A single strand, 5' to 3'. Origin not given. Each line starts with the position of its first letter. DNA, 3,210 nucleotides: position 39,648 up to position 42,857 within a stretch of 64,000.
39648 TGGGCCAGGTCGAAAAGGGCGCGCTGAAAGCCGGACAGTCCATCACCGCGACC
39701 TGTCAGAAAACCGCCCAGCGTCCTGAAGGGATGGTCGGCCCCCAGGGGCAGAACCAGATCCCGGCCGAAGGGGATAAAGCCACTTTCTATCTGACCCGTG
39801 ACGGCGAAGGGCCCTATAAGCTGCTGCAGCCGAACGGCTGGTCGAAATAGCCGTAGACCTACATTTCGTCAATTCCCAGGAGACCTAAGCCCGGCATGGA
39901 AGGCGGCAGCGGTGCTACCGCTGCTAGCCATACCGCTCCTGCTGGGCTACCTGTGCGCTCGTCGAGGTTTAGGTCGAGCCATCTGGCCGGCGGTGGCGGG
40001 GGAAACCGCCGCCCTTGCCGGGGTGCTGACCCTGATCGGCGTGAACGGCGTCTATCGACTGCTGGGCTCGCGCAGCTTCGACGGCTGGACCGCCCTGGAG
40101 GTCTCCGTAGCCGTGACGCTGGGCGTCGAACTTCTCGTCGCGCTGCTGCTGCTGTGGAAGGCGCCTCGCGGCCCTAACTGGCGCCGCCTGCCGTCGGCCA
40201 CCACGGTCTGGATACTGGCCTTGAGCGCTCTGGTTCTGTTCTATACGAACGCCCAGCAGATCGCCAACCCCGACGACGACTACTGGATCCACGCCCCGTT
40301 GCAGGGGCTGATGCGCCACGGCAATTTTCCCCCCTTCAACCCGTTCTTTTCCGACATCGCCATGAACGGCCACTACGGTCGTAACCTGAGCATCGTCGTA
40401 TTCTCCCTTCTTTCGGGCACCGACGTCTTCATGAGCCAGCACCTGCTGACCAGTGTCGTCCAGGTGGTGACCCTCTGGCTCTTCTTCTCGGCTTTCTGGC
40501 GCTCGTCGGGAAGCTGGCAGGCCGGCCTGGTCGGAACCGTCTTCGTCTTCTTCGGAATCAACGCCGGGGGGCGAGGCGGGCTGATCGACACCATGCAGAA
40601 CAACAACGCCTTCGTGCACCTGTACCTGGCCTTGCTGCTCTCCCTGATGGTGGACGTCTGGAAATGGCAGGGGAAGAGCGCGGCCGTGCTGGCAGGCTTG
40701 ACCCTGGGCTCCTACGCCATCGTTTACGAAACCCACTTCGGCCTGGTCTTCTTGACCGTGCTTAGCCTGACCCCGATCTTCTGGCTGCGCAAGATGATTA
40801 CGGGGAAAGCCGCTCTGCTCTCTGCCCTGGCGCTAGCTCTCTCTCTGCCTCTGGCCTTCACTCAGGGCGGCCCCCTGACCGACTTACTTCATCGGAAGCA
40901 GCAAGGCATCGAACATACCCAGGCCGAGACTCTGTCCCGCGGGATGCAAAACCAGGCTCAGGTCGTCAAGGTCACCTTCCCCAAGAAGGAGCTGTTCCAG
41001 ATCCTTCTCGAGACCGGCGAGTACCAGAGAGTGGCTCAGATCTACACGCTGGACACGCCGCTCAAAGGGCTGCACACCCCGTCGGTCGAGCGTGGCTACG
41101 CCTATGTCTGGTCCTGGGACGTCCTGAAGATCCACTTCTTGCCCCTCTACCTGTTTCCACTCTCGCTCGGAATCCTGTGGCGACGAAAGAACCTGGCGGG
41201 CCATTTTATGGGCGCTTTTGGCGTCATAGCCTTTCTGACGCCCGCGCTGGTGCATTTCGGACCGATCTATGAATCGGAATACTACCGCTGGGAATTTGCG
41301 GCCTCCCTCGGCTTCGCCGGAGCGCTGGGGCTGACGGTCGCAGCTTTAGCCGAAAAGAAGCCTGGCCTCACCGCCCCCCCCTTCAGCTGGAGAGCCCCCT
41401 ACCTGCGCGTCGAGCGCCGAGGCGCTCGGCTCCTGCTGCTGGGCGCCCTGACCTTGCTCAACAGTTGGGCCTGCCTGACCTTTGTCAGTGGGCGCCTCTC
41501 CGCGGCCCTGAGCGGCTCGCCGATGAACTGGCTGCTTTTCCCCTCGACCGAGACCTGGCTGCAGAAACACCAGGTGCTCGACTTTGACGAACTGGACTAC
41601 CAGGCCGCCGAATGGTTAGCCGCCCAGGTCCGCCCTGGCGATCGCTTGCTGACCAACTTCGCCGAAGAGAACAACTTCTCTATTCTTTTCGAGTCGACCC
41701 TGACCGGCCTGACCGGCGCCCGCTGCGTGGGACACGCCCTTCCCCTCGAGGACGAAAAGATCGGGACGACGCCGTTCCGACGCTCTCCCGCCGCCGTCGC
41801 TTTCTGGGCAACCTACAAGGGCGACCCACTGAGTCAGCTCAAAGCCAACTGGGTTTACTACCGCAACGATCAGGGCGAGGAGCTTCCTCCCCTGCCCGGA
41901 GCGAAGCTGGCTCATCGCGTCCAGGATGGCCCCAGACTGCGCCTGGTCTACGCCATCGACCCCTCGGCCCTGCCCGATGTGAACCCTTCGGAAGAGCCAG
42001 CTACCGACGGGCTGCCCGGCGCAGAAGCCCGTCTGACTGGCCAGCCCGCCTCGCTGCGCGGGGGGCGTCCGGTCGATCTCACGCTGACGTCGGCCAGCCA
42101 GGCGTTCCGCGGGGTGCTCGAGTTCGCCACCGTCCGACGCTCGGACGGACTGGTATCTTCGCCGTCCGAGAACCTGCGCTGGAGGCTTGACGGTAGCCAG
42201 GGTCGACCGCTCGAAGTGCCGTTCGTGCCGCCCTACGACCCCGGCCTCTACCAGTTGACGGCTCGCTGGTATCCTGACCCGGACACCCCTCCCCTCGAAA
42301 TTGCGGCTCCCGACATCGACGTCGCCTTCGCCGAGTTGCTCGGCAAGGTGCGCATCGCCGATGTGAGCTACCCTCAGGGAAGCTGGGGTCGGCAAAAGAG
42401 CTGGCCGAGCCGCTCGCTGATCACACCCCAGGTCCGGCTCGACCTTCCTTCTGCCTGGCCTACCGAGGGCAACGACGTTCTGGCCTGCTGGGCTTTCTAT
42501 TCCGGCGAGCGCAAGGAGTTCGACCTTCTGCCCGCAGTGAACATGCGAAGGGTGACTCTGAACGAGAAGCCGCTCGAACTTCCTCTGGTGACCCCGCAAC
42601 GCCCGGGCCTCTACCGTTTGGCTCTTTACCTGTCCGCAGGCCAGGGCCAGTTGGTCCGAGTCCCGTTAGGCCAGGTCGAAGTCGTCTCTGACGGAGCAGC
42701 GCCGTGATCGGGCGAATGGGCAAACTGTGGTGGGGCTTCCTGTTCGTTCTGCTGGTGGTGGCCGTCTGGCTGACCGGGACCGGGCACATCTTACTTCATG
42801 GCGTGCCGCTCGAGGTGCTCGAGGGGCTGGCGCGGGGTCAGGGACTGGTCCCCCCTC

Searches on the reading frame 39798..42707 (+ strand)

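Call 91: search_protein_families(library=ncbifam, proteins=[window:39798-42707:+], max_evalue=0.1)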
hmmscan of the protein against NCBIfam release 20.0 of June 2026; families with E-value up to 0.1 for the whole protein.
window:39798-42707:+ (969 aa): 1 family
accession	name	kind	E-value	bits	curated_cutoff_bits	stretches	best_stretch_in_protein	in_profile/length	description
TIGR03662.1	Chlor_Arch_YYY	subfamily_domain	0.0041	15.8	300.25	1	96-212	57-173/727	chlor_Arch_YYY domain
